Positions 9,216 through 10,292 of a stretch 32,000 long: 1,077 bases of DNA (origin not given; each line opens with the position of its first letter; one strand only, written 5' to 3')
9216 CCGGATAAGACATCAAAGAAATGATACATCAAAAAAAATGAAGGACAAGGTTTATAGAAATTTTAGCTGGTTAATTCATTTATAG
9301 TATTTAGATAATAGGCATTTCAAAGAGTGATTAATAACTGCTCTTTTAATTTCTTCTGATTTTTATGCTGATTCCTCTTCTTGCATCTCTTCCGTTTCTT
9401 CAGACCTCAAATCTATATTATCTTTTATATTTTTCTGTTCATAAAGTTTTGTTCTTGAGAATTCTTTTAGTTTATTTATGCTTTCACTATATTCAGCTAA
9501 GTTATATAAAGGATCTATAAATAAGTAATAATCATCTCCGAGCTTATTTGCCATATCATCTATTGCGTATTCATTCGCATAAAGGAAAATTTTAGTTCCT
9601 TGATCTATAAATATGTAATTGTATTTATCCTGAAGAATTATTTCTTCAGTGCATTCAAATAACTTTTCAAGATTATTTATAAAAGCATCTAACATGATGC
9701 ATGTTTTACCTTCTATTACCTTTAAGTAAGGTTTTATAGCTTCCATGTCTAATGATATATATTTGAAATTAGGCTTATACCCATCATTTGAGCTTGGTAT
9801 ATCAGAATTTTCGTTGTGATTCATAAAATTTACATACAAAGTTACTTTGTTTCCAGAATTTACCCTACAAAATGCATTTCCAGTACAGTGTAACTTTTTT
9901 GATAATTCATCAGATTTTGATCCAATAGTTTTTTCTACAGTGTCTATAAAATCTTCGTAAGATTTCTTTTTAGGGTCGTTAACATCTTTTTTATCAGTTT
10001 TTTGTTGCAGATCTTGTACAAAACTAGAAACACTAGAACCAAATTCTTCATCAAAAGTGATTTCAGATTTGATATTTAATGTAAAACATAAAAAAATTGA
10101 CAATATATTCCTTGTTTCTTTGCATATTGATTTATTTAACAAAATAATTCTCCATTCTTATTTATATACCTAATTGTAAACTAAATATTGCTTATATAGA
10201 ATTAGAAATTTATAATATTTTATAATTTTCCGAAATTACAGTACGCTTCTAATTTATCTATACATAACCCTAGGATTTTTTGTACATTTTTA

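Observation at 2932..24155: Five-member, highly diverged family of signal-peptide proteins with a C-x5-C-[RK]-V core, scattered among essential genes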

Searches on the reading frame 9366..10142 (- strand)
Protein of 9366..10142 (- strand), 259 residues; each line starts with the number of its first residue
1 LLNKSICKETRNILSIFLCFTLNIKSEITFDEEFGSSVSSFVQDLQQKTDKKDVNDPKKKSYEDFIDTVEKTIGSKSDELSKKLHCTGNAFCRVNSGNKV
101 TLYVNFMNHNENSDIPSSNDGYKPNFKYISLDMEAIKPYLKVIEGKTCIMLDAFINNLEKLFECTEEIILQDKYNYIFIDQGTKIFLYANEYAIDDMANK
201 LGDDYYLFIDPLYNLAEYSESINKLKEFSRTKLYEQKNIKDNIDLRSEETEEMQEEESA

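Call 5: search_protein_families(library=pfam, proteins=[window:9366-10142:-], max_evalue=1)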
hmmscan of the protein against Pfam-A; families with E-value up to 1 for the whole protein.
window:9366-10142:- (259 aa): 1 family
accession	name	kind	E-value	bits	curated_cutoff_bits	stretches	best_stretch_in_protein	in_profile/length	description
PF20219.3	DUF6579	-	0.098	12.5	27.2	1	21-62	17-59/210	Family of unknown function (DUF6579)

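Call 7: find_homologous_proteins(query=window:9366-10142:-, max_evalue=0.01)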
Query window:9366-10142:- (259 aa): 1 proteins with E <= 0.01 among 273 candidates.
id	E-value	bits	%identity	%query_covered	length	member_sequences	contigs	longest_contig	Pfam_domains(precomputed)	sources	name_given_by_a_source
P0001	6.0e-156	535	100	95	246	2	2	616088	-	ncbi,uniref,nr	ncbi:hypothetical protein [Candidatus Nesciobacter abundans]|uniref:Uncharacterized protein n=1 Tax=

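Call 16: search_protein_families(library=ncbifam, alignment_id=A2, max_evalue=1)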
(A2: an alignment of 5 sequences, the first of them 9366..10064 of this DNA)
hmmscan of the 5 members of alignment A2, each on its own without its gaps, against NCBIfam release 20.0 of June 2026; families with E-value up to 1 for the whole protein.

A. member 1, window:9366-10064:- (233 aa): 0 families

B. families by the number of members that match (of 5 scanned): 2 families
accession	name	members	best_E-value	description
NF047874.1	MASE3_PAS_HK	1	0.00067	MASE3 domain-containing sensor histidine kinase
NF009182.0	PRK12530.1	1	0.0092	RNA polymerase sigma factor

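Call 17: search_solved_structures(query=A2, max_evalue=10)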
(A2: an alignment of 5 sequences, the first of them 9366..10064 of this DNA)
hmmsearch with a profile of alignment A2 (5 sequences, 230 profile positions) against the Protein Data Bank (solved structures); distinct sequences matched with E-value up to 10: 1.
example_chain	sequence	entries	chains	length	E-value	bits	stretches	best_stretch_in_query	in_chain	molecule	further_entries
2axp_A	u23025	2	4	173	0.18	14.9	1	131-220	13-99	hypothetical protein BSU20280 | SPBc2 prophage-derived uncharacterized protein yorR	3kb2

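Call 19: find_encoding_contigs(protein=P0001, flank=10000, max_places=4)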
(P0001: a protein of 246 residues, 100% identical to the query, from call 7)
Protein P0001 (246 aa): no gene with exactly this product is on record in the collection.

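Call 21: predict_structure(alignment_id=A2)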
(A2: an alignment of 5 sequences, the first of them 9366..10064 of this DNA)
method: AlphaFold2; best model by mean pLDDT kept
length: 233 residues; sequences in the alignment: 5
mean_pLDDT: 46.1   pTM: 0.43
mean pLDDT of the five models: 46.1, 42.1, 41.9, 39.6, 35.8
residues with pLDDT >= 90: 0; 70-90: 15; 50-70: 74; < 50: 144
segments of 3 or more residues with pLDDT < 50: 1-11, 48-62, 82-98, 116-120, 138-233
pLDDT, mean of each block of 10 residues (from residue 1): 35 60 63 67 58 44 60 67 35 44 72 55 56 53 29 29 35 37 31 35 29 33 37 35
secondary structure, 60 per line:
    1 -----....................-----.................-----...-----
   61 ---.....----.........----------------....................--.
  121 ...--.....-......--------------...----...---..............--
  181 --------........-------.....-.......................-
elements in order: H6-25 H31-47 E64-68 E73-81 E98-106 H107-113 E114-117 E120-123 H126-130 H132-137 E152-154 E159-161 H165-178 H189-196 H204-208 H210-232

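Call 22: search_protein_representatives(alignment_id=A2)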
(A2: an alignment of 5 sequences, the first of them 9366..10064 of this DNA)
Query: 5 sequences, 230 profile positions. Proteins with E-value up to 0.001 (for the whole library): 6; up to 1e-10: 5; up to 1e-30: 5. The best 6 are listed.
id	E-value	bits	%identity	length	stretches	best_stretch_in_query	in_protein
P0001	5.2e-84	298.1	-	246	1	1-229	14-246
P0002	1.3e-73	264.0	-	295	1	1-229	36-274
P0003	4.8e-70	252.4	-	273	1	1-229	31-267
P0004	8.9e-68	244.9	-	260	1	7-230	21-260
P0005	2.4e-57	210.8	-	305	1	1-220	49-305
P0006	4.9e-04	36.4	-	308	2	41-134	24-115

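Call 24: list_cluster_members(proteins=[P0006, P0002, P0005])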
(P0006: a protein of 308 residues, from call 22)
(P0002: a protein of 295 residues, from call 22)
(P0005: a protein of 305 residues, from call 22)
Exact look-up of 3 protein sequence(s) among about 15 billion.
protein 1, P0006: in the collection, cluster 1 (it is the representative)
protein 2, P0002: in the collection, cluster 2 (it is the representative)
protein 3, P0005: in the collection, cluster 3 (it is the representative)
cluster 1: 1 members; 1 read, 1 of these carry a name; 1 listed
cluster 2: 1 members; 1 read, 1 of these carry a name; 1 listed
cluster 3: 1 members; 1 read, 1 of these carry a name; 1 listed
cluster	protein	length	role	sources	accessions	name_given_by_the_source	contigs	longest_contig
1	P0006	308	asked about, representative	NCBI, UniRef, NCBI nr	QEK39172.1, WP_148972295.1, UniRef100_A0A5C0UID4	hypothetical protein [Candidatus Nesciobacter abundans] | Uncharacterized protein n=1 Tax=Candidatus Nesciobacter abundans TaxID=2601668 ...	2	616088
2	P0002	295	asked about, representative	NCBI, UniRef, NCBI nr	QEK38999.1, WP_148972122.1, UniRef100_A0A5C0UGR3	hypothetical protein [Candidatus Nesciobacter abundans] | Uncharacterized protein n=1 Tax=Candidatus Nesciobacter abundans TaxID=2601668 ...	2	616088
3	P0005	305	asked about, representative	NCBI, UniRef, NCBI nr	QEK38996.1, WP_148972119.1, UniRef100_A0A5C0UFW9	hypothetical protein [Candidatus Nesciobacter abundans] | Uncharacterized protein n=1 Tax=Candidatus Nesciobacter abundans TaxID=2601668 ...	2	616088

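Call 26: find_homologous_proteins(query=A3, max_evalue=10)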
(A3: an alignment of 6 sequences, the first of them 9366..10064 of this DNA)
Query A3 (6 sequences) (233 aa, profile of the alignment): 2 proteins with E <= 10 among 5757 candidates.
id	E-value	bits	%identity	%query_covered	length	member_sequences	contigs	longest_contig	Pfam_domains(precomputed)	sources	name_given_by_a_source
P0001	8.6e-79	283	100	100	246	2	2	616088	-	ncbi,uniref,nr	ncbi:hypothetical protein [Candidatus Nesciobacter abundans]|uniref:Uncharacterized protein n=1 Tax=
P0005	6.0e-54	201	31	15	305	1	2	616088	-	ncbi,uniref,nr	ncbi:hypothetical protein [Candidatus Nesciobacter abundans]|uniref:Uncharacterized protein n=1 Tax=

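Call 29: find_encoding_contigs(protein=P0006, flank=10000, max_places=3)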
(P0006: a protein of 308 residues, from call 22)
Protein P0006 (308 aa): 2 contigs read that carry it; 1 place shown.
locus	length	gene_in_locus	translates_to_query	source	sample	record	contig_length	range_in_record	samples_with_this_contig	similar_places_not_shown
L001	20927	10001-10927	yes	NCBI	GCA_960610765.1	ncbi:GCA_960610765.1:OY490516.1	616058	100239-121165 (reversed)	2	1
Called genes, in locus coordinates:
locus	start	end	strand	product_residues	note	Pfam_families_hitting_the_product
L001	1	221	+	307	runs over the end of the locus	-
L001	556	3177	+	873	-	PF01411:tRNA-synt_2c, PF07973:tRNA_SAD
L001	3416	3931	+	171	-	PF00009:GTP_EFTU (faint), PF02421:FeoB_N (weak), PF00350:Dynamin_N (faint), PF01926:MMR_HSR1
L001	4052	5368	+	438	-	PF00275:EPSP_synthase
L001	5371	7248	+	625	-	PF00753:Lactamase_B, PF12706:Lactamase_B_2 (faint), PF17770:RNase_J_C (faint), PF22505:RNase_J_b_CASP, PF07521:RMMBL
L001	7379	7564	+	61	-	PF01783:Ribosomal_L32p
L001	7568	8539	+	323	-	PF02504:FA_synthesis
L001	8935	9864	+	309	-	PF08545:ACP_syn_III, PF08541:ACP_syn_III_C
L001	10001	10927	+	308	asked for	-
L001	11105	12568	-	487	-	PF00749:tRNA-synt_1c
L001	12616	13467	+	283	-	PF03099:BPL_LplA_LipB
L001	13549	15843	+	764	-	PF02518:HATPase_c, PF00204:DNA_gyraseB, PF01751:Toprim, PF00986:DNA_gyraseB_C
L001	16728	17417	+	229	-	-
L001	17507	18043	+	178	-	-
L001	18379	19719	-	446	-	PF00289:Biotin_carb_N, PF01071:GARS_A, PF02222:ATP-grasp, PF02655:ATP-grasp_3 (weak), PF02786:CPSase_L_D2, PF07478:Dala_Dala_lig_C, PF02785:Biotin_carb_C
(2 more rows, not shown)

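Call 48: fold_search(model_id=the predicted structure, library=pdb)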
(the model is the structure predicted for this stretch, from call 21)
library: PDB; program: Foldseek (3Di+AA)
matches with E <= 10: 391; with E <= 0.001: 0
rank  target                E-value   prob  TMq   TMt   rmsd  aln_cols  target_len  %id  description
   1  4ok0_A                2.4e-01  0.25  0.13  0.13   7.8        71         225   11  Crystal structure of putative nucleotidyltransferase from H. pylori (released 2014-04-09)
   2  3rwr_T                3.1e-01  0.07  0.13  0.13  22.6       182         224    9  Crystal structure of the human XRCC4-XLF complex (released 2011-12-07)
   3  5jrw_C                3.4e-01  0.06  0.12  0.10  13.1       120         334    8  Crystal structure of Thermotoga maritima mutant D89R/D253R (released 2017-01-25)
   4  1gme_D                3.8e-01  0.28  0.16  0.30   8.6        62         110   10  Crystal structure and assembly of an eukaryotic small heat shock protein (released 2001-11-29)
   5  8tmc_B                3.8e-01  0.06  0.12  0.09  13.2       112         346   10  Cryo-EM structure of CorA in complex with conformation-specific synthetic antibody C12 and 20 mM MgCl2, State MG20-2 (released 2025-02-12)
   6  8tmd_B                3.8e-01  0.06  0.12  0.09  13.3       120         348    8  Cryo-EM structure of CorA in complex with conformation-specific synthetic antibody C18 and 100 uM MgCl2, State MG0.1-1 (released 2025-02-12)
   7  5jrw_A                4.6e-01  0.05  0.12  0.09  13.1       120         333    8  Crystal structure of Thermotoga maritima mutant D89R/D253R (released 2017-01-25)
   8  9gx9                  5.6e-01  0.06  0.16  0.16  16.2       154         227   13  Crystal structure of CJO-1, a membrane-bound B1 metallo-beta-lactamase from Chryseobacterium joostei (released 2025-07-09)
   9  8oj3_I                5.6e-01  0.02  0.09  0.09  26.6       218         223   12  Crystal structure of the Candida albicans 80S ribosome in complex with geneticin G418 (rotated state) (released 2024-10-09)
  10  3l1e                  6.4e-01  0.18  0.15  0.30   7.6        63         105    8  Bovine AlphaA crystallin Zinc Bound (released 2010-05-12)
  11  2iub_C                6.4e-01  0.05  0.13  0.10  11.9        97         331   11  Crystal structure of a divalent metal ion transporter CorA at 2.9 A resolution. (released 2006-08-03)
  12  6eu0_M                6.4e-01  0.03  0.11  0.12  23.2       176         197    7  RNA Polymerase III open pre-initiation complex (OC-PIC) (released 2018-01-17)
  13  5zs3_A                6.8e-01  0.08  0.14  0.24  18.1        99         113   12  Small heat shock protein from M. marinum:Form-1 (released 2019-01-30)
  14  5zs6_A                7.2e-01  0.08  0.14  0.24  18.2        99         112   12  Dodecameric structure of a small Heat Shock Protein from Mycobacterium marinum M: Form-2 (released 2019-01-30)
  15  2iub_F                7.7e-01  0.04  0.13  0.10  11.6       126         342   10  Crystal structure of a divalent metal ion transporter CorA at 2.9 A resolution. (released 2006-08-03)
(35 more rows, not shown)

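Call 52: search_protein_families(library=phrogs, alignment_id=A3, max_evalue=0.1)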
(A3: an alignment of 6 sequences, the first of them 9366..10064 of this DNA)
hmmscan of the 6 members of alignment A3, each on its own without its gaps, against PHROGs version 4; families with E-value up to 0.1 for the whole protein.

A. member 1, window:9366-10064:- (233 aa): 1 family
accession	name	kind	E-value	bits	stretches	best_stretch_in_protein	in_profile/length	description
phrog_17124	-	unknown function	0.029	15.5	1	151-228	3-81/131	-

B. families by the number of members that match (of 6 scanned): 2 families
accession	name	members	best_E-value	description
phrog_17124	-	1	0.029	-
phrog_27912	-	1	0.053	-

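Call 53: search_protein_families(library=padloc, alignment_id=A3, max_evalue=0.1)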
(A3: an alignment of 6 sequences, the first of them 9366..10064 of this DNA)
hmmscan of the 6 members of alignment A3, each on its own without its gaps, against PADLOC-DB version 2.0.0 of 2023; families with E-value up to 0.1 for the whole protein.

A. member 1, window:9366-10064:- (233 aa): 0 families

B. families by the number of members that match (of 6 scanned): 1 family
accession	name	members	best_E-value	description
PDLC02281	AbiEi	1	0.049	AbiEi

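Call 65: search_solved_structures(query=A3, max_evalue=10, show_alignments=2)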
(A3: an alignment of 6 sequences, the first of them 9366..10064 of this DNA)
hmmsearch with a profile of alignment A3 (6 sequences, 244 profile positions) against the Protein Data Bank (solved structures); distinct sequences matched with E-value up to 10: 0.

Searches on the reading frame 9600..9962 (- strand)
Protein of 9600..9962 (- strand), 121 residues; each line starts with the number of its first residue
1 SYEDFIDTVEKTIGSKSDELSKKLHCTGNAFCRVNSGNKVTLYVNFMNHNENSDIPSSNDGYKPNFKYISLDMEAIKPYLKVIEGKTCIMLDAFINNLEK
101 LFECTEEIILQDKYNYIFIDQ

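Call 62: search_solved_structures(query=A5, max_evalue=10)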
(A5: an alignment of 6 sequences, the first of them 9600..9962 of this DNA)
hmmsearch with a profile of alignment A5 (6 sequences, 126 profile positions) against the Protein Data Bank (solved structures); distinct sequences matched with E-value up to 10: 1.
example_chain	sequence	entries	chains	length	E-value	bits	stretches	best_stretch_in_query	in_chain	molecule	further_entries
4xmq_A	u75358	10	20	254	0.089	16.1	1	15-84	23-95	Putative methyl-accepting chemotaxis signal transduction protein | Methyl-accepting chemotaxis protein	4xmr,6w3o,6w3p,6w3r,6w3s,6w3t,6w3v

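Call 63: search_protein_families(library=pfam, alignment_id=A5, max_evalue=10)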
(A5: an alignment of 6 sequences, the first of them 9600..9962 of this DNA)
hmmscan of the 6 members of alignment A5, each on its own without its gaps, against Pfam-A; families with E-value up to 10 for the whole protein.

A. member 1, window:9600-9962:- (121 aa): 0 families

B. families by the number of members that match (of 6 scanned): 3 families
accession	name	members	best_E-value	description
PF16395.11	DUF5004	1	0.0075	Domain of unknown function (DUF5004)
PF25058.1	ARM_TT21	1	0.064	Tetratricopeptide repeat protein 21 ARM repeat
PF17834.7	GHD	1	0.14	Beta-sandwich domain in beta galactosidase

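Call 64: search_solved_structures(query=A5, max_evalue=10, show_alignments=1)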
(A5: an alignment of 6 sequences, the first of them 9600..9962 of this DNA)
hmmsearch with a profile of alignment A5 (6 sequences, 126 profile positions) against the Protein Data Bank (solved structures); distinct sequences matched with E-value up to 10: 1.
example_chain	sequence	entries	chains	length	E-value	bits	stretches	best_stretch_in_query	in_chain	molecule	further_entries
4xmq_A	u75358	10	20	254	0.089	16.1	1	15-84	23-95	Putative methyl-accepting chemotaxis signal transduction protein | Methyl-accepting chemotaxis protein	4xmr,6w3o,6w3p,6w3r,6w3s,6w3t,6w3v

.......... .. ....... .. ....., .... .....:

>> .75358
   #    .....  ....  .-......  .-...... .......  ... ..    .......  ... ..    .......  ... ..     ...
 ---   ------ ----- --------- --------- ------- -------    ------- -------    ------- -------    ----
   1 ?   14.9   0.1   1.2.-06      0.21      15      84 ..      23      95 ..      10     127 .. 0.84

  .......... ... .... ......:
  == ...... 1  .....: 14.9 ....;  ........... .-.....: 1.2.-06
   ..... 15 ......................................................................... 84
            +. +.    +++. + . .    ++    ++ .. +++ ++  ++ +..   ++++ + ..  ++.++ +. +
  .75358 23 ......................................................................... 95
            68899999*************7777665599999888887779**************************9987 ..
